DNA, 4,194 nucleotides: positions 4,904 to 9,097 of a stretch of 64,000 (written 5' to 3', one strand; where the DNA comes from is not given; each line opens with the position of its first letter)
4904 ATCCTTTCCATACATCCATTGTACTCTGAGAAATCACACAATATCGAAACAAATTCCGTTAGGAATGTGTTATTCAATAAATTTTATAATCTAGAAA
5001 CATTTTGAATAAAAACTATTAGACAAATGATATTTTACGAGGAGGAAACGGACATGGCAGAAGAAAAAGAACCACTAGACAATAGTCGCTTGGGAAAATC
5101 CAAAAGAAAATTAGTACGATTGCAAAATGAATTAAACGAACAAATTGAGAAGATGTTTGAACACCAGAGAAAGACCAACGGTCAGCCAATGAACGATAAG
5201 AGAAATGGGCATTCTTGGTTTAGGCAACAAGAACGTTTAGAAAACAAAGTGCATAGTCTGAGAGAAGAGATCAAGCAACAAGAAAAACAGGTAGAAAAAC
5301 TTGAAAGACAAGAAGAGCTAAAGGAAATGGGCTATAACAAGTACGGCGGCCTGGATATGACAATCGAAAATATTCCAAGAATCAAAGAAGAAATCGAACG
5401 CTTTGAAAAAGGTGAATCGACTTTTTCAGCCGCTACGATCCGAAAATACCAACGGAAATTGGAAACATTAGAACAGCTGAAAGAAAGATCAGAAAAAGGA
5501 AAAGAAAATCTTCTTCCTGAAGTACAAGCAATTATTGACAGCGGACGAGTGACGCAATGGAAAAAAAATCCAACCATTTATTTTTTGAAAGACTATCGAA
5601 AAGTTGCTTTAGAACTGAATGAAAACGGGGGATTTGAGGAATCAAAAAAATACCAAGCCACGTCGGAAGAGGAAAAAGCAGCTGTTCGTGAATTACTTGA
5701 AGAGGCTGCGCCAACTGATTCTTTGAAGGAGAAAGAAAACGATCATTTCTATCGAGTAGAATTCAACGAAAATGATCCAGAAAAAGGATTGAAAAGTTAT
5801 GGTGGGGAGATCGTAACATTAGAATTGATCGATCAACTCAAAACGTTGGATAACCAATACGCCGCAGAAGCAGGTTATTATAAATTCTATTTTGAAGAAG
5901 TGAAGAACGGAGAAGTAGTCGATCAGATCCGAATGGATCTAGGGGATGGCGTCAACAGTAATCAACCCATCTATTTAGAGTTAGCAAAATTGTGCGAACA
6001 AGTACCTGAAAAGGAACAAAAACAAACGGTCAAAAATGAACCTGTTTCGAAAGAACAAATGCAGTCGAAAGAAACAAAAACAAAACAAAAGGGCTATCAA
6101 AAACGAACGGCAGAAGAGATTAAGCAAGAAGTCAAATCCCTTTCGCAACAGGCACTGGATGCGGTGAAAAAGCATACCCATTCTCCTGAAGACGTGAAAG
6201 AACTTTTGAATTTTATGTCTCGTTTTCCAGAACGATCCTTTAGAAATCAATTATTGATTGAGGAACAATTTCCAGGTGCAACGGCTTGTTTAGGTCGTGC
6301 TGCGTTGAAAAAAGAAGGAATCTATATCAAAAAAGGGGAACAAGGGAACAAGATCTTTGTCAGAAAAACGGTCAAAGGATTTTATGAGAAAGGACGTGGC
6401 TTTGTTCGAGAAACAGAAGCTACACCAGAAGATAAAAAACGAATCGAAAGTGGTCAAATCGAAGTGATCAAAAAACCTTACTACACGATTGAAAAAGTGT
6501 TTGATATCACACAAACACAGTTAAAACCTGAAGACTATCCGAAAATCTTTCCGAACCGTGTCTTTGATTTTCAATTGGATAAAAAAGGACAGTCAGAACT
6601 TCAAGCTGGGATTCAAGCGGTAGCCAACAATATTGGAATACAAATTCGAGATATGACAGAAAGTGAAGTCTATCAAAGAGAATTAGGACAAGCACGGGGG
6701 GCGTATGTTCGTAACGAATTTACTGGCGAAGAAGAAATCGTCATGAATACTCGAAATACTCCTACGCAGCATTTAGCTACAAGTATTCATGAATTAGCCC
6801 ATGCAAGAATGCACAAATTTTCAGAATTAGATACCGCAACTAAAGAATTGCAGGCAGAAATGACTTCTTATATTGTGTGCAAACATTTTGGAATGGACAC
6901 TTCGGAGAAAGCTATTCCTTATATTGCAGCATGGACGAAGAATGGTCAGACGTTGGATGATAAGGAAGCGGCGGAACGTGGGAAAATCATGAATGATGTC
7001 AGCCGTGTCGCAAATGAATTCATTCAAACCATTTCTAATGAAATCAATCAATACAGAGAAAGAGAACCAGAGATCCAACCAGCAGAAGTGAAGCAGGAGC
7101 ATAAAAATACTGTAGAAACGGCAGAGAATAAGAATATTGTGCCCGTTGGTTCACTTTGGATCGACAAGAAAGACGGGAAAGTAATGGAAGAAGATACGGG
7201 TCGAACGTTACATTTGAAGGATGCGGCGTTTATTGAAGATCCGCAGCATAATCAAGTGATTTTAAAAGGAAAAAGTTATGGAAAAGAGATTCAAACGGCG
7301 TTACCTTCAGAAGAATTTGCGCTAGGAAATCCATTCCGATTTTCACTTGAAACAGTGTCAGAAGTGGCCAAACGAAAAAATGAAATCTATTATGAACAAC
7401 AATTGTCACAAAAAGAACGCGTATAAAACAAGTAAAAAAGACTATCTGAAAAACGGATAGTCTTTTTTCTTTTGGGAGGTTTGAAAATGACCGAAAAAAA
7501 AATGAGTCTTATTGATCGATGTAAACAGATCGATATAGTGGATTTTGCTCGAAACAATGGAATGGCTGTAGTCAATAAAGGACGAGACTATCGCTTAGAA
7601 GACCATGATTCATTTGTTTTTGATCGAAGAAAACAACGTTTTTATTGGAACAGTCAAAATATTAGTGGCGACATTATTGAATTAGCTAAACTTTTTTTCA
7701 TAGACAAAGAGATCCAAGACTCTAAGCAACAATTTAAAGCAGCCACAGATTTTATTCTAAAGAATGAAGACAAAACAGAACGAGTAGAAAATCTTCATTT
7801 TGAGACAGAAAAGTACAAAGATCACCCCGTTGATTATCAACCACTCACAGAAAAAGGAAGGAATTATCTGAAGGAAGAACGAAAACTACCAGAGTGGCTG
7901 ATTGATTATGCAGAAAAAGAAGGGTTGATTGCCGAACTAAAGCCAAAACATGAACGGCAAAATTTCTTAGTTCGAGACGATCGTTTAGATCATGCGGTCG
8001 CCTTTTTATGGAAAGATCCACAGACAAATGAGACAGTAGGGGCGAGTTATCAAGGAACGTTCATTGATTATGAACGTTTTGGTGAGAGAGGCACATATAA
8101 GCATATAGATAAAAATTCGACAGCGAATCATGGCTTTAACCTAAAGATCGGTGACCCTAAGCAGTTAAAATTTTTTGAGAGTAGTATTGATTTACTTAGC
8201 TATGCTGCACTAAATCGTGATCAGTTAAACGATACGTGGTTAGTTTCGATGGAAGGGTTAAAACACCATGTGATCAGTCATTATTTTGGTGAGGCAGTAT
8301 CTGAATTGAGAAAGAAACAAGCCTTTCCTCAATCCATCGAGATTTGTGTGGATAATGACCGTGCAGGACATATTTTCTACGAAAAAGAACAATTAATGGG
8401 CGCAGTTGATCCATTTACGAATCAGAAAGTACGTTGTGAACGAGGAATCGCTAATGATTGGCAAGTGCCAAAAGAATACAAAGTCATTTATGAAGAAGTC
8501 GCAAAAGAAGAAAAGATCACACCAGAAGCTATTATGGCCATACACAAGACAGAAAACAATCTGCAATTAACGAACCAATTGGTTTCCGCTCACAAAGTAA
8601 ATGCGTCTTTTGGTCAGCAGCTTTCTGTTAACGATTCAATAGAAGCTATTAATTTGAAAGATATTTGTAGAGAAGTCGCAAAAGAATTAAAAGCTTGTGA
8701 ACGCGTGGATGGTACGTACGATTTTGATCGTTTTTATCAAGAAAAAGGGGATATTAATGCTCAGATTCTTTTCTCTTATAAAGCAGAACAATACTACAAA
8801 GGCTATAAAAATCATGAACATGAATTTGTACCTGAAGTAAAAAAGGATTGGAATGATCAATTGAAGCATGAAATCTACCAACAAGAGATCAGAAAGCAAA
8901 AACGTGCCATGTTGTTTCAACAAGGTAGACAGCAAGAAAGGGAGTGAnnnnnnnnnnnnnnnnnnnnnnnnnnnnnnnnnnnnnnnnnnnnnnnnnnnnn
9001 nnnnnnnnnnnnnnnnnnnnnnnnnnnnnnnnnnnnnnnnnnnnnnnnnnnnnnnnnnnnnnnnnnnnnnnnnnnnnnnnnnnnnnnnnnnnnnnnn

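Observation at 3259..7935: Perfect 4.7-kb duplication ending abruptly inside a gene: IS110-associated recombination or gene-conversion tract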

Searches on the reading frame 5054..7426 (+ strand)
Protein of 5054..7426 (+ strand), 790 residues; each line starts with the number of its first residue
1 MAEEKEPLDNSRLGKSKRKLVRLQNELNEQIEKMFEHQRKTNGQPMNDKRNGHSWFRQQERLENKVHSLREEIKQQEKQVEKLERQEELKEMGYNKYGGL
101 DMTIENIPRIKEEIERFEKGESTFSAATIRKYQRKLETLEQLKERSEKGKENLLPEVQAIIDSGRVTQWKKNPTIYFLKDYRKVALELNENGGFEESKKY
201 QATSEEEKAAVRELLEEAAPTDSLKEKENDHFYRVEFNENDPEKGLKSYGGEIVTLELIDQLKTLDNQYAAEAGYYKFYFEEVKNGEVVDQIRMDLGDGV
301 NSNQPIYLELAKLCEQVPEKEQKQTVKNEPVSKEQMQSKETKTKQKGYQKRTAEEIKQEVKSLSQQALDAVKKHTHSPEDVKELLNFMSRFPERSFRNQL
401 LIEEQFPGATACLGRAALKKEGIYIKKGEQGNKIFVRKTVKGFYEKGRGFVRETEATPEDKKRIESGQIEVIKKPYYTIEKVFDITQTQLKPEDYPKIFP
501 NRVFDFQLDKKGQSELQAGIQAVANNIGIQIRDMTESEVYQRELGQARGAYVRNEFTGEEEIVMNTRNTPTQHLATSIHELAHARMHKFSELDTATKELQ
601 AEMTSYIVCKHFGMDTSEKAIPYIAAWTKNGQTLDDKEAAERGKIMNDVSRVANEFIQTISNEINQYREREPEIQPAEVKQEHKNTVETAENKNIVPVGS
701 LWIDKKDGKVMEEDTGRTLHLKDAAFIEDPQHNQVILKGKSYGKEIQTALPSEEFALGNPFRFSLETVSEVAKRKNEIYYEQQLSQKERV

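Call 55: search_protein_families(library=pfam, proteins=[window:5054-7426:+])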
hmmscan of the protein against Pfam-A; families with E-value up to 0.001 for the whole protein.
window:5054-7426:+ (790 aa): 3 families
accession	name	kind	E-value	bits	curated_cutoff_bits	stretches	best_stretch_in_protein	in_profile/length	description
PF08401.16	ArdcN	-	1.1e-05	26.1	22.6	1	355-475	6-115/123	N-terminal domain of anti-restriction factor ArdC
PF18818.7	MPTase-PolyVal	-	3.1e-05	24.5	27.5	1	525-629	8-111/126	Zincin-like metallopeptidase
PF06114.19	Peptidase_M78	-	0.0001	22.5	22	1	539-603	8-80/123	IrrE N-terminal-like domain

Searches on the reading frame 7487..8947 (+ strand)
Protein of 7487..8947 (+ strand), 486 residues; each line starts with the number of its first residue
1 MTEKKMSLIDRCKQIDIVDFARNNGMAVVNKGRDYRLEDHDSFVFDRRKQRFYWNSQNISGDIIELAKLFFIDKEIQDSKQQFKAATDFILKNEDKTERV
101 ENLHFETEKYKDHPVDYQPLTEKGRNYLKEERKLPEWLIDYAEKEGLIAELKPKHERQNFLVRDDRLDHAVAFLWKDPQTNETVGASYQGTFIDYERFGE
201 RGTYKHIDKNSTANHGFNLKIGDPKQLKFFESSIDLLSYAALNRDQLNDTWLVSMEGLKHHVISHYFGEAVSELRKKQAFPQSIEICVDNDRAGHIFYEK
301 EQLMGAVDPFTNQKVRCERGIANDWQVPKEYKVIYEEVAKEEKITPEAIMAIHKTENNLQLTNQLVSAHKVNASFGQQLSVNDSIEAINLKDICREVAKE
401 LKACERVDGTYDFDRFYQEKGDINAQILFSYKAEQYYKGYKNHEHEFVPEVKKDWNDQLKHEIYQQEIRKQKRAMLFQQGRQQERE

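Call 55: search_protein_families(library=pfam, proteins=[window:7487-8947:+])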
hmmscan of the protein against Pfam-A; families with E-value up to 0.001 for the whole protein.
window:7487-8947:+ (486 aa): 2 families
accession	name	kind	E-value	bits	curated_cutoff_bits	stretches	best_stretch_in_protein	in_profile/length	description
PF13155.12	Toprim_2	-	1.6e-05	25.6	22.1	1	230-300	3-61/88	Toprim-like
PF13154.11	DUF3991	-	0.00012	22.9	24.5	1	126-210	1-61/74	Protein of unknown function (DUF3991)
